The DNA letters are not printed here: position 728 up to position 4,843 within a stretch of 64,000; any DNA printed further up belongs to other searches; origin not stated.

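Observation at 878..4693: Single ORF fusing a secreted S8 subtilase to an AmpG-family MFS permease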

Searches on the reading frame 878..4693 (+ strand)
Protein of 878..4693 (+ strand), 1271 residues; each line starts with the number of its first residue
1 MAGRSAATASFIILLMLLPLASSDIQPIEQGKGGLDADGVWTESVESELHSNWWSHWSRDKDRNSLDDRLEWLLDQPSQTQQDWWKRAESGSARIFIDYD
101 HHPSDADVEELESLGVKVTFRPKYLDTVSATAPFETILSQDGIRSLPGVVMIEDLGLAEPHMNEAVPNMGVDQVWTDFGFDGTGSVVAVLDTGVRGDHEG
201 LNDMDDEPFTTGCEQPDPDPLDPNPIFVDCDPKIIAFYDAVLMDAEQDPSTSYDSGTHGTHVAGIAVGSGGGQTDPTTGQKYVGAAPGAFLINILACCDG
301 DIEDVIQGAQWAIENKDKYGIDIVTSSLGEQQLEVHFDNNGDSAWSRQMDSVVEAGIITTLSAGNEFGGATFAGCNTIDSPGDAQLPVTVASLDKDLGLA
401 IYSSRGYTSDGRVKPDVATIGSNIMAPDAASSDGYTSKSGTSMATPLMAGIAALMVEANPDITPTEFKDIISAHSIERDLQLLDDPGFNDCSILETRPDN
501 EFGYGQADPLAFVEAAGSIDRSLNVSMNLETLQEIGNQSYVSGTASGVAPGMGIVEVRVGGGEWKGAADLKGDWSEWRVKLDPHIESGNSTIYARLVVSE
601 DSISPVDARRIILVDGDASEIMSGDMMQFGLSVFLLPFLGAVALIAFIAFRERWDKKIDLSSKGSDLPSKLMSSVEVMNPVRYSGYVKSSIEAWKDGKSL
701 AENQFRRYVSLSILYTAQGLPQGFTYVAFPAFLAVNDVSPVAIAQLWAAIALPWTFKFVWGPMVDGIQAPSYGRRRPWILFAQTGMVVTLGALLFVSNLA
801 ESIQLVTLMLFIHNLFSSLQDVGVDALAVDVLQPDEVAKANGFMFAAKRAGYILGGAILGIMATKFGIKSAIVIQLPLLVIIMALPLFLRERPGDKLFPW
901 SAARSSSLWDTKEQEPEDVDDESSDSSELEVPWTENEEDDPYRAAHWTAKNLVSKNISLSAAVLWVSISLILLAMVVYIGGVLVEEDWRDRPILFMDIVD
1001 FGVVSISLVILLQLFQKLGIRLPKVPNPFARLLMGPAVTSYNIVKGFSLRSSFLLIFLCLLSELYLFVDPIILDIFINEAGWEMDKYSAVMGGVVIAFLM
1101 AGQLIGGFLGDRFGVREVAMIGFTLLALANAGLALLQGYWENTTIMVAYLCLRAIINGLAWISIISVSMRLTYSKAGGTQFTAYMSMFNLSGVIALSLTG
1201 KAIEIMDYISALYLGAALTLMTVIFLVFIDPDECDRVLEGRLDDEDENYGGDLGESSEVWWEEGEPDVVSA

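Call 3: search_protein_families(library=pfam, proteins=[window:878-4693:+], max_evalue=0.1)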
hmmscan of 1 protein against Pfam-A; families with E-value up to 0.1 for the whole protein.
window:878-4693:+ (1271 aa): 4 families
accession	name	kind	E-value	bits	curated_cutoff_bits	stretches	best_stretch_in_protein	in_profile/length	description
PF00082.27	Peptidase_S8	-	6.5e-42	144.2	21.8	1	182-505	1-288/288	Subtilase family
PF07690.21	MFS_1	-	1.3e-25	90.5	33.4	2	712-1060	2-304/347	Major Facilitator Superfamily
PF03092.22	BT1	-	1.8e-13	50.5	22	1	718-904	1-177/432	BT1 family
PF13000.13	Acatn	-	3.6e-10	39.5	23.7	1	711-855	5-170/546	Acetyl-coenzyme A transporter 1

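Call 4: search_protein_families(library=ncbifam, proteins=[window:878-4693:+], max_evalue=0.1)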
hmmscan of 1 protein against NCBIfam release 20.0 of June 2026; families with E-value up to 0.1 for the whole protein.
window:878-4693:+ (1271 aa): 16 families
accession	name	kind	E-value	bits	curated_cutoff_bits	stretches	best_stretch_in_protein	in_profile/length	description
TIGR00901.2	2A0125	subfamily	1e-33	116.7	350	1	706-1227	4-415/417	AmpG family muropeptide MFS transporter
TIGR02718.1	sider_RhtX_FptX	subfamily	3.2e-29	102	356.15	2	706-904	1-198/390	RhtX/FptX family siderophore transporter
NF008867.0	PRK11902.1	equivalog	2.1e-18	66.5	656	2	705-879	12-185/419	muropeptide transporter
NF008238.0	PRK11010.1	equivalog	1.3e-15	57.3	756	1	704-885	10-190/492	muropeptide MFS transporter AmpG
TIGR03921.1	T7SS_mycosin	equivalog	4.3e-14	52.4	278.75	1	248-473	42-261/353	type VII secretion-associated serine protease mycosin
NF040553.1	SGO_0316_fam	subfamily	1.6e-13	49.3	1400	2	174-365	278-463/1486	SGO_0316/SGO_0317 family LPXTG-anchored serine peptidase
NF033595.1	denti_PrtP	equivalog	3.4e-07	29.3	300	1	422-508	423-497/606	dentilisin complex serine proteinase subunit PrtP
NF040809.1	germ_prot_CspBA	exception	1.7e-06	26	1250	1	377-457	395-474/1099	bifunctional germination protease/germinant receptor pseudoprotease CspBA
TIGR00900.1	2A0121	subfamily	2.4e-06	27.1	319.6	1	722-876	15-164/364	H+ Antiporter protein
TIGR00890.1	2A0111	subfamily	3.6e-06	26.2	374.85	2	791-885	285-377/377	oxalate/formate antiport family MFS transporter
TIGR00881.1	2A0104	subfamily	6e-06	25.5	407.75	1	1092-1229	37-169/379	phosphoglycerate transporter protein PgtP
TIGR00880.1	2_A_01_02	superfamily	6.5e-06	26.3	131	1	757-885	11-133/141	multidrug resistance protein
NF051851.1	AtpSerPepEprS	equivalog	0.008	14.2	1700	1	342-462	210-324/988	autotransporter serine peptidase EprS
TIGR03895.1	protease_PatA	subfamily_domain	0.0096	14.7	421.05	1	418-457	141-178/606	PatA/PatG family cyanobactin maturation protease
NF040808.2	CspC_non_triad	exception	0.013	13.9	675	1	388-457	431-499/556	bile acid germinant receptor pseudoprotease CspC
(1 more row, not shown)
